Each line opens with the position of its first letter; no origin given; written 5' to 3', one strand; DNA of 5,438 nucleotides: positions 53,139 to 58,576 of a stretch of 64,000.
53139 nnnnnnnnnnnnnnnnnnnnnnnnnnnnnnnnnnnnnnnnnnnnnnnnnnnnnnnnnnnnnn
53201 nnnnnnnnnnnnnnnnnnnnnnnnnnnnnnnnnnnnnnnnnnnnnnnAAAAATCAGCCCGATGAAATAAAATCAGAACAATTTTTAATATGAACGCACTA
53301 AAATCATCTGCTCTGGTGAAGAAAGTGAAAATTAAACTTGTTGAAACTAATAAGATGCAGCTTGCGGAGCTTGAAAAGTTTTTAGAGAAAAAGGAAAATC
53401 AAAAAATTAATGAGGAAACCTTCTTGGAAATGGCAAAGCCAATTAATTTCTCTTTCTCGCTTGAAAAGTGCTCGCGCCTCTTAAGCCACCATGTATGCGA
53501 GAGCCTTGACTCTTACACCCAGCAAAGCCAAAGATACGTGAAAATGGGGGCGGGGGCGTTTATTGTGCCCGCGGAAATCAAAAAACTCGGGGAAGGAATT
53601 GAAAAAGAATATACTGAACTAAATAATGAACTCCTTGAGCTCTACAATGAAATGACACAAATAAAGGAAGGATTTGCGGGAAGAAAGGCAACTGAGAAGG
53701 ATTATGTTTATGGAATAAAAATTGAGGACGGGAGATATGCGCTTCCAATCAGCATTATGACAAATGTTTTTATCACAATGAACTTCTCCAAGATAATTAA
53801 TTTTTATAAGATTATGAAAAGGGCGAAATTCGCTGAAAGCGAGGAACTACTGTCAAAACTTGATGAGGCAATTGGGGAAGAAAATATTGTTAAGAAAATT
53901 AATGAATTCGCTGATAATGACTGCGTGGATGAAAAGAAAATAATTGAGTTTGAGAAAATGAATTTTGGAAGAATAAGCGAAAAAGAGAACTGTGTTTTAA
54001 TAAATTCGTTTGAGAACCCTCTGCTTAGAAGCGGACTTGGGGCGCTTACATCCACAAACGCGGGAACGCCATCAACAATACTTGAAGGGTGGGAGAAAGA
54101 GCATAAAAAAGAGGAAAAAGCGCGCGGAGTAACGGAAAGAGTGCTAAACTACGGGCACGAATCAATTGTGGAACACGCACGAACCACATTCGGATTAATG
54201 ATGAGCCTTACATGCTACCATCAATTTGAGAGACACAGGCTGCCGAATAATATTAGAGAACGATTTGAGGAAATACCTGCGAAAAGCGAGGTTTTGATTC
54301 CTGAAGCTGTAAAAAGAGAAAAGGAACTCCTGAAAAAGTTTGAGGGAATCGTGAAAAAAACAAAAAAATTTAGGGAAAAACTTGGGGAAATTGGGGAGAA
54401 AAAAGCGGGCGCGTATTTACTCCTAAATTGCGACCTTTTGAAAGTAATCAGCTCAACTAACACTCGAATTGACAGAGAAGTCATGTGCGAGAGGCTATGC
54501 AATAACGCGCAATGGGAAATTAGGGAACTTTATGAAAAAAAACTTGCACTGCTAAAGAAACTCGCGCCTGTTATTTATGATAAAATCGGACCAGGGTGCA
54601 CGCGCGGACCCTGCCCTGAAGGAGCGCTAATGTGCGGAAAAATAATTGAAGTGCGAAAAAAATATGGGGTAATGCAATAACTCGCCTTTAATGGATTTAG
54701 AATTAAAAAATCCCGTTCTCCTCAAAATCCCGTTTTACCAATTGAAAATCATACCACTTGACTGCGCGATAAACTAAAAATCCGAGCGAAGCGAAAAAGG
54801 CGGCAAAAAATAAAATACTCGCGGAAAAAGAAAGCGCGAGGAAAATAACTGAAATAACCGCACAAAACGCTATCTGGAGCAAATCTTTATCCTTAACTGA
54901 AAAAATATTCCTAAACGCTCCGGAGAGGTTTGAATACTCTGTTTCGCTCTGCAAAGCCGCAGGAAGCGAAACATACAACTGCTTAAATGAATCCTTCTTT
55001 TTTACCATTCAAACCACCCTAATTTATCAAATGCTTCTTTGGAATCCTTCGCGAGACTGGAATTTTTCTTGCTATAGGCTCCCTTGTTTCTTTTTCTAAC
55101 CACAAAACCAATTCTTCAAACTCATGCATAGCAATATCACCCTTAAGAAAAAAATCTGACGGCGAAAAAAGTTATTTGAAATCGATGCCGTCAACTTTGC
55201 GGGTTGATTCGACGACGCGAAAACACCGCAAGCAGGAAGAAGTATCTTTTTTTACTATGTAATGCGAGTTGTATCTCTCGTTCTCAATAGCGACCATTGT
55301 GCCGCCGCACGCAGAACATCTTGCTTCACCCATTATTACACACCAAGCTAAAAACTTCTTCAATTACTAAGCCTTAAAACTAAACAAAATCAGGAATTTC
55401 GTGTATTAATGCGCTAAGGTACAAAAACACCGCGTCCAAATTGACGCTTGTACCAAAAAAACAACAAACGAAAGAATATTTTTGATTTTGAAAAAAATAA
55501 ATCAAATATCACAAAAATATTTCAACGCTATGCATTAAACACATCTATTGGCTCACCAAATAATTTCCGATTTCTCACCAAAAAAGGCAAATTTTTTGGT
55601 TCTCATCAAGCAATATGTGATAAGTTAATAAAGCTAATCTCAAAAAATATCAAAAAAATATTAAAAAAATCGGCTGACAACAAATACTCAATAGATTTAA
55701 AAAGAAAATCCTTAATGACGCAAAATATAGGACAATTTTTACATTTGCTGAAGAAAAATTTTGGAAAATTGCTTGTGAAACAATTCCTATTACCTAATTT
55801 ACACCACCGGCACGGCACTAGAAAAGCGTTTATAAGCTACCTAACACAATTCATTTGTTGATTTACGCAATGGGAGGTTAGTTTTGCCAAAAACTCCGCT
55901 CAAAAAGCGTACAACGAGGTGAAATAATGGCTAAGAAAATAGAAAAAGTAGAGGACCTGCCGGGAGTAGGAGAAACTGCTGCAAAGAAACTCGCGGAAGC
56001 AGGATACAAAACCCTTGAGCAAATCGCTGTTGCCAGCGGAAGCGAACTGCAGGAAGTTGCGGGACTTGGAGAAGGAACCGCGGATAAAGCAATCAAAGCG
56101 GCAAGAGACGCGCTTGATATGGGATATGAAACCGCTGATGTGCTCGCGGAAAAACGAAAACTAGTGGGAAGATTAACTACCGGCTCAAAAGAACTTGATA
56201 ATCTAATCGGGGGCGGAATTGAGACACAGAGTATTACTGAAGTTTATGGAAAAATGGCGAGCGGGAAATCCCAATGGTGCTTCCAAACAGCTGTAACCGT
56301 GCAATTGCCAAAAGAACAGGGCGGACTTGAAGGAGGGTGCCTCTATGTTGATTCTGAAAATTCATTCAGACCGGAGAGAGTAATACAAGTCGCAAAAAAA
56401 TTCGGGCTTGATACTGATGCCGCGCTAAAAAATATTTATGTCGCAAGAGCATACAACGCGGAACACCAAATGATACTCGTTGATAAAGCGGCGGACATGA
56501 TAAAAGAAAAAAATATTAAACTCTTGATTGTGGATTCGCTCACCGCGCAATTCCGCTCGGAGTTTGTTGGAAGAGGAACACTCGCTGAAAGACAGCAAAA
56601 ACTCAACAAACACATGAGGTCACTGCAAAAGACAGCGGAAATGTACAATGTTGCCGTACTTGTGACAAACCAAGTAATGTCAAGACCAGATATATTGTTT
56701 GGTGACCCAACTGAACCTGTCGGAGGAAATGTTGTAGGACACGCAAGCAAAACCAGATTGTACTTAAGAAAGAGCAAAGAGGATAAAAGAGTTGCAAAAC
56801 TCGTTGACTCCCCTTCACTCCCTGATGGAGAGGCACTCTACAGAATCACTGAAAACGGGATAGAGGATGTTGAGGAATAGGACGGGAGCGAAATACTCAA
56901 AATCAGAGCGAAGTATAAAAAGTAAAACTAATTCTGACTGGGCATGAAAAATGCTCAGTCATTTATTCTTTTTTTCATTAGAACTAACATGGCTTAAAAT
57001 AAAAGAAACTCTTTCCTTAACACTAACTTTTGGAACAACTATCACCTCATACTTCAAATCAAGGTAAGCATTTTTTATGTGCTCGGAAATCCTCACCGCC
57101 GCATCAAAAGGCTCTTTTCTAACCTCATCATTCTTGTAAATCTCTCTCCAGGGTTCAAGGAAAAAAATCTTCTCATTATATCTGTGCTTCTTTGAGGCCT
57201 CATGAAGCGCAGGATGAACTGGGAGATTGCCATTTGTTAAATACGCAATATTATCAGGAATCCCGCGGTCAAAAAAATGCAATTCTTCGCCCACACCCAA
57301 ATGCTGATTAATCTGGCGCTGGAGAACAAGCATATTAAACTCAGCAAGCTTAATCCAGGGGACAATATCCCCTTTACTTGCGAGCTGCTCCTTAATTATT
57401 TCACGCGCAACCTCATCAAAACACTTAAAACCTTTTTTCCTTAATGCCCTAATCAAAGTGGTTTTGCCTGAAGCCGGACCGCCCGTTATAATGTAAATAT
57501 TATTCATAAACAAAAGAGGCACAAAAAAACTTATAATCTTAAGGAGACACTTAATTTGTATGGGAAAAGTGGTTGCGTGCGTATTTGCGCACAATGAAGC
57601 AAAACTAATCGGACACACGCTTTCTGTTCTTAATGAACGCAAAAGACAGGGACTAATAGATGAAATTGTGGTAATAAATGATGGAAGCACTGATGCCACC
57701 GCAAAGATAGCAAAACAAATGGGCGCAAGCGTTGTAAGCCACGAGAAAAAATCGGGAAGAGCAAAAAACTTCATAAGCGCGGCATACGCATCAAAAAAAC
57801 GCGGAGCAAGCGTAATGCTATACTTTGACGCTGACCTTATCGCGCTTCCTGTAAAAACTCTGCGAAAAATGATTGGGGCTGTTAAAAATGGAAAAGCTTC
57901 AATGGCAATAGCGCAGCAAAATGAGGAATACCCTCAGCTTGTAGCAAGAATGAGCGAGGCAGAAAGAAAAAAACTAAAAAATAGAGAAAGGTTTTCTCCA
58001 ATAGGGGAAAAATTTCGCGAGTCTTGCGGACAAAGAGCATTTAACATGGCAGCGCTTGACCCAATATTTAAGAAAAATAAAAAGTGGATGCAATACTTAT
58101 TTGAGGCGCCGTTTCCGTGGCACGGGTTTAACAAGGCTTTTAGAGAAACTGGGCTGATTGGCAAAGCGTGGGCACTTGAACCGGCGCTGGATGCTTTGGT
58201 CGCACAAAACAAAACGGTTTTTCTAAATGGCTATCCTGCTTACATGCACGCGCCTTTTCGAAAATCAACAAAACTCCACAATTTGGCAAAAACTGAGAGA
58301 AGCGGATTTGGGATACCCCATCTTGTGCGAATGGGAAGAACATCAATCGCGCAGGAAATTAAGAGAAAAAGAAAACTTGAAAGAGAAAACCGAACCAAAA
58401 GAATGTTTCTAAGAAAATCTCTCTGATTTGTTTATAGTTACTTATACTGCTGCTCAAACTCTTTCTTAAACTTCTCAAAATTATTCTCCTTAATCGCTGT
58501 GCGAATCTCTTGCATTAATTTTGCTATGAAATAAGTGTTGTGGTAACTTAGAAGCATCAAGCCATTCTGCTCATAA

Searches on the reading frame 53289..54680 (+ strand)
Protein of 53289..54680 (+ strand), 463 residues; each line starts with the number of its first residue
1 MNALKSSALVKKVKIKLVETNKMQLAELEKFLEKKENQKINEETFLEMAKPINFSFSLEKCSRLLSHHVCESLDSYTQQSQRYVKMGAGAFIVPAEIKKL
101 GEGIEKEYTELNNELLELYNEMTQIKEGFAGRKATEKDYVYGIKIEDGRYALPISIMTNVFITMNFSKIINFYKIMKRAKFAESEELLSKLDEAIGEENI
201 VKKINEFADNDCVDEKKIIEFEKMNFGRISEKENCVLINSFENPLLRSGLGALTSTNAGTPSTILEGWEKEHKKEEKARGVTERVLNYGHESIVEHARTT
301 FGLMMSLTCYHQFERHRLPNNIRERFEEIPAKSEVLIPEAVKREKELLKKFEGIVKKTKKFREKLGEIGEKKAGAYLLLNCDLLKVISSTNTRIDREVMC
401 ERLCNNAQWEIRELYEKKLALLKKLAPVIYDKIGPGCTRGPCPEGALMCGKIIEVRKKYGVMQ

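Call 64: search_protein_families(library=pfam, proteins=[window:53289-54680:+], max_evalue=0.0001)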
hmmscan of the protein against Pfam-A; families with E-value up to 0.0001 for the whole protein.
window:53289-54680:+ (463 aa): 1 family
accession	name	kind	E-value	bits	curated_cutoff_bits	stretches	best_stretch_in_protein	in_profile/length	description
PF02511.20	Thy1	-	4.8e-45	154.1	24.8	2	270-428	31-191/191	Thymidylate synthase complementing protein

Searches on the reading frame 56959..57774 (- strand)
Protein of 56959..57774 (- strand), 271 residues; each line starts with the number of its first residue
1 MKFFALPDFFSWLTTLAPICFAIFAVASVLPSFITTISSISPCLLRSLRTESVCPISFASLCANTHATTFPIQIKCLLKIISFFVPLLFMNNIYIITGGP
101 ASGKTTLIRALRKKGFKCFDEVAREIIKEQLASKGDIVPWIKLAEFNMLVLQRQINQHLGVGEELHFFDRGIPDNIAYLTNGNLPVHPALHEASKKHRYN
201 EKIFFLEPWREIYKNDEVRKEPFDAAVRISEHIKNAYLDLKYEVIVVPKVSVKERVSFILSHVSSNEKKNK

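Call 64: search_protein_families(library=pfam, proteins=[window:56959-57774:-], max_evalue=0.0001)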
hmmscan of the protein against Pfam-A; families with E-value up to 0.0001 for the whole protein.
window:56959-57774:- (271 aa): 1 family
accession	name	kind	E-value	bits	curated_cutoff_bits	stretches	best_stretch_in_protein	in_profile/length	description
PF13521.12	AAA_28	-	1e-40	140.1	27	1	94-255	2-164/164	AAA domain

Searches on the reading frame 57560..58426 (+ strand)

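Call 64: search_protein_families(library=pfam, proteins=[window:57560-58426:+], max_evalue=0.0001)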
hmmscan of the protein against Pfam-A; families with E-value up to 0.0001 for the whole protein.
window:57560-58426:+ (288 aa): 2 families
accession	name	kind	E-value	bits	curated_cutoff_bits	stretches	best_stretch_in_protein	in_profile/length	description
PF00535.33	Glycos_transf_2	-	1.3e-16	61.5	23.3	1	7-163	3-161/168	Glycosyl transferase family 2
PF12804.13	NTP_transf_3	-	3.3e-05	24.6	27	1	14-129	24-132/160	MobA-like NTP transferase domain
